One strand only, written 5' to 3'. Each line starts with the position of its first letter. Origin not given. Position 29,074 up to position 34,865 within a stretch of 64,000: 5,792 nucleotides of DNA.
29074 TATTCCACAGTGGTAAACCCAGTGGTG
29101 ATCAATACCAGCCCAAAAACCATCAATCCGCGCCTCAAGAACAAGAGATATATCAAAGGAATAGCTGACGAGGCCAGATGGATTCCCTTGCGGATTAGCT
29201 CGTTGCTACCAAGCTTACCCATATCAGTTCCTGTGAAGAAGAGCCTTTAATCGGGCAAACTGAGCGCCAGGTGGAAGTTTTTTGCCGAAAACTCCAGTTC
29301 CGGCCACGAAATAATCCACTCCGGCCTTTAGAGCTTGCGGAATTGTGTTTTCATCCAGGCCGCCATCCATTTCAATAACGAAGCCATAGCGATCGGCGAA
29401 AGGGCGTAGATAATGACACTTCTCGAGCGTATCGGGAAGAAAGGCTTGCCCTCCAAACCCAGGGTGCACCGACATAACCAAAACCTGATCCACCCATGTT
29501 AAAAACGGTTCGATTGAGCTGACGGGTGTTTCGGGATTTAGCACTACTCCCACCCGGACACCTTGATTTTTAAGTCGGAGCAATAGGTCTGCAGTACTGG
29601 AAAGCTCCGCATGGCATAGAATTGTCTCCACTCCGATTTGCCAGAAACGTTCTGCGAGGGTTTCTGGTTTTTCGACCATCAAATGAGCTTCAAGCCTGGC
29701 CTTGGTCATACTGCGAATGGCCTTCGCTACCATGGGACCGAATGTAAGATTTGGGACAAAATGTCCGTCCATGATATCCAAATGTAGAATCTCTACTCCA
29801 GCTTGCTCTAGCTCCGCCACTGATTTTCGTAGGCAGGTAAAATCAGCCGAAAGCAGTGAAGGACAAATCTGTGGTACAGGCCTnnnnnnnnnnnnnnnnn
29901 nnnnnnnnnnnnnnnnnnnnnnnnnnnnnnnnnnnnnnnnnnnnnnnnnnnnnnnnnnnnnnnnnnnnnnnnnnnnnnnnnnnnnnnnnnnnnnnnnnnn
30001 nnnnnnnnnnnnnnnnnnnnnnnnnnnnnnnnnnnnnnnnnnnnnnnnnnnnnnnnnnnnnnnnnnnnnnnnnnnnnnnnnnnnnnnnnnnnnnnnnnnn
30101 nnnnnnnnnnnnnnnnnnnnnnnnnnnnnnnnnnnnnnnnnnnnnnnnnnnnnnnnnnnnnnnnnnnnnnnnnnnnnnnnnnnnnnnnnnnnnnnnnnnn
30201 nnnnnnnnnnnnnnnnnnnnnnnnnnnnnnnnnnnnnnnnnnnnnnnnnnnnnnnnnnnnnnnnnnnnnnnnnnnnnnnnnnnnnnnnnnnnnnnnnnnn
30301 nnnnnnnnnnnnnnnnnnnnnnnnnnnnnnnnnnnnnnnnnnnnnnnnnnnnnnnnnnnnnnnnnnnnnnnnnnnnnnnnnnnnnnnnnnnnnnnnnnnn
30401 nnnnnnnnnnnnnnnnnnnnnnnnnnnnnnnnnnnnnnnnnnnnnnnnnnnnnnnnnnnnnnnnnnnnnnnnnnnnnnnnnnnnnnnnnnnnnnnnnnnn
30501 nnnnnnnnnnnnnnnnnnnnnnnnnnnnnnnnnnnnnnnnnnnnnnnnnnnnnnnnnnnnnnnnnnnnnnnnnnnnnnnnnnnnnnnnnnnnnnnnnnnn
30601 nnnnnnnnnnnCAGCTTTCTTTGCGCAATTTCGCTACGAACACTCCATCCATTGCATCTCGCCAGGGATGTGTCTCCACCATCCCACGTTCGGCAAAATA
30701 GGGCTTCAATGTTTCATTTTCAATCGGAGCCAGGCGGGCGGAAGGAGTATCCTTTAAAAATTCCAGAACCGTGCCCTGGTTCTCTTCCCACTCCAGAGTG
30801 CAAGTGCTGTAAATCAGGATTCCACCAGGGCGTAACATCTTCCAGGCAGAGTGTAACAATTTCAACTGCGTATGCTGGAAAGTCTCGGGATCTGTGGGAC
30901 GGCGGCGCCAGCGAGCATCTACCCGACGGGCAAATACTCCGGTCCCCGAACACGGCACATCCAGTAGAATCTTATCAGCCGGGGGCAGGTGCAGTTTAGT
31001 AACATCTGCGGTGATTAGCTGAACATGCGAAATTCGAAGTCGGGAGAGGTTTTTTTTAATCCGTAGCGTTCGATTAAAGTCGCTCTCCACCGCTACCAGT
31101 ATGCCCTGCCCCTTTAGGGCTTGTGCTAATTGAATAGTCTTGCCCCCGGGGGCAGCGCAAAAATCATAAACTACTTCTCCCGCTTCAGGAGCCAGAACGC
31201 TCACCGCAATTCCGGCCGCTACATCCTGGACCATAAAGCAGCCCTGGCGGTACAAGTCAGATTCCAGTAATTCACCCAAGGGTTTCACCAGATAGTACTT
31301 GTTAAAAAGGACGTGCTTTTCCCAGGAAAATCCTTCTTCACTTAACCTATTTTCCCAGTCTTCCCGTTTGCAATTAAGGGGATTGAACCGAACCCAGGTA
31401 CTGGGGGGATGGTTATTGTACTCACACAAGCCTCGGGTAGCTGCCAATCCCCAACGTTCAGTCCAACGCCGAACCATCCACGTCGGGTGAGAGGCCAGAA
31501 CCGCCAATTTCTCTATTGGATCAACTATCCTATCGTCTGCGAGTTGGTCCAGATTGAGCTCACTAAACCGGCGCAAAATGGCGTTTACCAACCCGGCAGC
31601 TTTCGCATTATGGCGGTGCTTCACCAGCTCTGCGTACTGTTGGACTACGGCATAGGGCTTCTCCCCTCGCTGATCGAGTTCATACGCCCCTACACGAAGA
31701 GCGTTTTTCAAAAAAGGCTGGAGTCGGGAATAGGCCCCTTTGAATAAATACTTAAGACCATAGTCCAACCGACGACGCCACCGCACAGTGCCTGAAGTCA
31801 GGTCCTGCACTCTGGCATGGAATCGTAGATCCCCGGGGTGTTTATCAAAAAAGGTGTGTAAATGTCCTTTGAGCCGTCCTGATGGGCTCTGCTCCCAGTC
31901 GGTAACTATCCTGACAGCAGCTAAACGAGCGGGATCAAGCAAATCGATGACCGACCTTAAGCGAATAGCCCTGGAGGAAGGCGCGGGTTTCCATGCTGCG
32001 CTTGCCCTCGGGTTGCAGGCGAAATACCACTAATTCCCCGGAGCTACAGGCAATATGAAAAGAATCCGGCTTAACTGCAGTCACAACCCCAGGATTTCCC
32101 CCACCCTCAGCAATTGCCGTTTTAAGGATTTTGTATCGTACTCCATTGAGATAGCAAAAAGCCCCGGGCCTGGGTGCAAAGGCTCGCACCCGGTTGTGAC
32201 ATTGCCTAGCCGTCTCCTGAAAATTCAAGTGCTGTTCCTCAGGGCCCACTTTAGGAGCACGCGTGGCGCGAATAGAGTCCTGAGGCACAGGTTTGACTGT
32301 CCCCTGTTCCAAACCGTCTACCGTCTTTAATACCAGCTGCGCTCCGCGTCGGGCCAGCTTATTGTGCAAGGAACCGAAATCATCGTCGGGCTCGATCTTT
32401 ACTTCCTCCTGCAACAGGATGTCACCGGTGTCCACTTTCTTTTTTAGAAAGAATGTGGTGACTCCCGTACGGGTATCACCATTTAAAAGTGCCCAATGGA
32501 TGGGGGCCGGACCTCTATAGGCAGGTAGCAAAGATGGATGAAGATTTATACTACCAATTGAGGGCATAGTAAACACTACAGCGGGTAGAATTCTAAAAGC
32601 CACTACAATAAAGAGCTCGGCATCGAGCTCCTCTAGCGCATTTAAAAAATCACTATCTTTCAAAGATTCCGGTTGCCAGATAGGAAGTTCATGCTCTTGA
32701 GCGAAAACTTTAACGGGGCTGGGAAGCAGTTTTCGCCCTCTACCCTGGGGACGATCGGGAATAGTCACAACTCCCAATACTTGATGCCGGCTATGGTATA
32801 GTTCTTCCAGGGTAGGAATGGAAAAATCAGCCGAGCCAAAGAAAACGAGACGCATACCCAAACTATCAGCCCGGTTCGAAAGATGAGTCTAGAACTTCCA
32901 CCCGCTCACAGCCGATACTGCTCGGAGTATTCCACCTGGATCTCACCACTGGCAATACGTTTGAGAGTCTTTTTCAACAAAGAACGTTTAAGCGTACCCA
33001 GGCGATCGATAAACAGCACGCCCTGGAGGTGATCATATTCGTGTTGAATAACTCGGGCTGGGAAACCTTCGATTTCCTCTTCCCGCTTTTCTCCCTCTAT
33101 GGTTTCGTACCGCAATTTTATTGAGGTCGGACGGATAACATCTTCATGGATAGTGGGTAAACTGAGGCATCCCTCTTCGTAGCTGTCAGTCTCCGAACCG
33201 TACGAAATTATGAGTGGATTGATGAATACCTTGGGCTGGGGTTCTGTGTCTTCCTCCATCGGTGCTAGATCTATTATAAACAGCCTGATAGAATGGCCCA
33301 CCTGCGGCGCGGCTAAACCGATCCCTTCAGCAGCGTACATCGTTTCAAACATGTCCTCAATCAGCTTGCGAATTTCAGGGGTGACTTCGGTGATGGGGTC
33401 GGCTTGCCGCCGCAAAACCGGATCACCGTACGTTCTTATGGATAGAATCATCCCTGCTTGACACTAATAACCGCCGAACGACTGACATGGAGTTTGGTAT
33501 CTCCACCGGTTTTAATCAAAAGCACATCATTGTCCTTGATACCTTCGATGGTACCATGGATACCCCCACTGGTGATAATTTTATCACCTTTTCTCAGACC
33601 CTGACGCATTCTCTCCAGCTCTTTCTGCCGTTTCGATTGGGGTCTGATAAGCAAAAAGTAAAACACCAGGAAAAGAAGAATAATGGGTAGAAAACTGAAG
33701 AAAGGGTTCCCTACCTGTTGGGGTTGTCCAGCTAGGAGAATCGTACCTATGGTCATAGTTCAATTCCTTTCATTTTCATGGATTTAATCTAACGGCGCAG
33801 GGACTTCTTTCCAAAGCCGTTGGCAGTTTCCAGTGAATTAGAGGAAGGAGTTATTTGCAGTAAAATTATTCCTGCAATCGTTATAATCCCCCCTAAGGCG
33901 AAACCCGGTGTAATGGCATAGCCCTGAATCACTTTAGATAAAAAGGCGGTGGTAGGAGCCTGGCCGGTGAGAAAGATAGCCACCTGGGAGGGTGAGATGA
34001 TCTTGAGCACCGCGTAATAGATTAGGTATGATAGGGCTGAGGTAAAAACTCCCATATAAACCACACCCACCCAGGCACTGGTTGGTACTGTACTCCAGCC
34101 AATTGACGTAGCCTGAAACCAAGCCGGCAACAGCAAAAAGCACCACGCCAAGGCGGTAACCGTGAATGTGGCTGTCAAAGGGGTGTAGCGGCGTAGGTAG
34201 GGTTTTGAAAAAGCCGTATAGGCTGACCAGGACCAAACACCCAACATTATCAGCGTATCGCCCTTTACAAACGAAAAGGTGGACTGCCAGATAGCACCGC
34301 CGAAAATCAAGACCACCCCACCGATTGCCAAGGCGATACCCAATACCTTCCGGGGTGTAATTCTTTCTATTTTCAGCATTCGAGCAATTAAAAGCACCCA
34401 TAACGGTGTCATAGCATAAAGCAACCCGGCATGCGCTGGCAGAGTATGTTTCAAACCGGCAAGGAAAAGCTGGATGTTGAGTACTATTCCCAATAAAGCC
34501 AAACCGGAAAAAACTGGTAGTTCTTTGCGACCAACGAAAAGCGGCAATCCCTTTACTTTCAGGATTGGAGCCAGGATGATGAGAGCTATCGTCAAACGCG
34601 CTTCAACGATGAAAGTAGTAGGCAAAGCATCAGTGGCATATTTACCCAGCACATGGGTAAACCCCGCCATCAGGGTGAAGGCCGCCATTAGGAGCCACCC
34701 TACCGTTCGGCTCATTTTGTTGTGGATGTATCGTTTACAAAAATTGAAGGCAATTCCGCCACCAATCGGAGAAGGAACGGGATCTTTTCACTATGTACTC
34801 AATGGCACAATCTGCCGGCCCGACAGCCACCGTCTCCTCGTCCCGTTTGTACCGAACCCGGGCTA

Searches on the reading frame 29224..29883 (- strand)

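Call 11: search_protein_families(library=pfam, proteins=[window:29224-29883:-], max_evalue=0.00001)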
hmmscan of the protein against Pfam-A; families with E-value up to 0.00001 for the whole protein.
window:29224-29883:- (219 aa): 1 family
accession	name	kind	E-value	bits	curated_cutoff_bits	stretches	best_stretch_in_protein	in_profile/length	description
PF00834.25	Ribul_P_3_epim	-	2.3e-66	223.4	21.1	1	6-199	2-198/198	Ribulose-phosphate 3 epimerase family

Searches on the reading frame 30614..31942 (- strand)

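Call 56: search_protein_families(library=pfam, proteins=[window:30614-31942:-], max_evalue=1e-8)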
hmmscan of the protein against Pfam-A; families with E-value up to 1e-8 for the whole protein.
window:30614-31942:- (443 aa): 3 families
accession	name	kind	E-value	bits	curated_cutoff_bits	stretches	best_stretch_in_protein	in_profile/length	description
PF01189.24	Methyltr_RsmB-F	-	2.3e-53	181.3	27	1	248-440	2-199/199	16S rRNA methyltransferase RsmB/F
PF01029.23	NusB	-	5.4e-18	66.1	23.1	1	5-127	3-132/133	NusB family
PF22458.1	RsmF-B_ferredox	-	4.2e-13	49.7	27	1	152-211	1-59/74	Methyltr_RsmF/B-like, ferredoxin-like domain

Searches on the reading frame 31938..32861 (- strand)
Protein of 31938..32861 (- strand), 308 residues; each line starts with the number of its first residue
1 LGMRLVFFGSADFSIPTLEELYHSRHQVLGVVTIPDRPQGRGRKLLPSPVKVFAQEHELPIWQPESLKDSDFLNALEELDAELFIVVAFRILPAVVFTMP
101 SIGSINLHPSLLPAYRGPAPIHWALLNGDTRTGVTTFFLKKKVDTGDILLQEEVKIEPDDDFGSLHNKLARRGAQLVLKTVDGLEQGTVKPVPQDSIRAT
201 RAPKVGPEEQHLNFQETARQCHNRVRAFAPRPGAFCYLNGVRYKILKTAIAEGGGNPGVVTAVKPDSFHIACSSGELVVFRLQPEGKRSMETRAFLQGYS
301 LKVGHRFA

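Call 56: search_protein_families(library=pfam, proteins=[window:31938-32861:-], max_evalue=1e-8)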
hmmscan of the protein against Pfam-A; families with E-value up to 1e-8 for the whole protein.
window:31938-32861:- (308 aa): 2 families
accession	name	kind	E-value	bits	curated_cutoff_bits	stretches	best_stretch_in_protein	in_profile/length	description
PF00551.24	Formyl_trans_N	-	4.6e-39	134.5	26.1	1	3-179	1-179/181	Formyl transferase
PF02911.23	Formyl_trans_C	-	4.9e-23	81.6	21.1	1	205-299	2-99/100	Formyl transferase, C-terminal domain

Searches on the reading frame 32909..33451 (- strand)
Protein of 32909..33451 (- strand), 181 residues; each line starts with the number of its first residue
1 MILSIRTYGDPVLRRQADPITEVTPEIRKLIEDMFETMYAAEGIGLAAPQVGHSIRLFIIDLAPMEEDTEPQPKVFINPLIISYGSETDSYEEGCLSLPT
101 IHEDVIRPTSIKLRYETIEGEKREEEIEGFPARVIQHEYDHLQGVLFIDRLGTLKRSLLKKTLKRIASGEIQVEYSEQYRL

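Call 56: search_protein_families(library=pfam, proteins=[window:32909-33451:-], max_evalue=1e-8)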
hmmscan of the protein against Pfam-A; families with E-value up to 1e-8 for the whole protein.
window:32909-33451:- (181 aa): 1 family
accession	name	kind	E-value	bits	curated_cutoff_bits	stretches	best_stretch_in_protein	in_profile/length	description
PF01327.26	Pep_deformylase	-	4.4e-56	189.2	22.8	1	3-156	2-155/156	Polypeptide deformylase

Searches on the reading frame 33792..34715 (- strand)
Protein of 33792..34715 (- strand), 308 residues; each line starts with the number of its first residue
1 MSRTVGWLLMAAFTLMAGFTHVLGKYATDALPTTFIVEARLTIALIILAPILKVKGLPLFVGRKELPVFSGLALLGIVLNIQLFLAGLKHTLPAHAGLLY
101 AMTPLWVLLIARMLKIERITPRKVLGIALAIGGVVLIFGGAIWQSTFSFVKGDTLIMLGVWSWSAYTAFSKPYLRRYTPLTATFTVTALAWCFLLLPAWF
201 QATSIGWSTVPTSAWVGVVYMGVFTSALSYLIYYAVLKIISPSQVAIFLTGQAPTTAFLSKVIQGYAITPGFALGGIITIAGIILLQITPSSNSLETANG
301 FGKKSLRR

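Call 56: search_protein_families(library=pfam, proteins=[window:33792-34715:-], max_evalue=1e-8)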
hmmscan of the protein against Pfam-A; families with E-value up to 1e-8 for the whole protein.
window:33792-34715:- (308 aa): 1 family
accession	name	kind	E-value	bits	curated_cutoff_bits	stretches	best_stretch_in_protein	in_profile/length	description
PF00892.27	EamA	-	3.1e-33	115.4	28.2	2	6-138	3-134/135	EamA-like transporter family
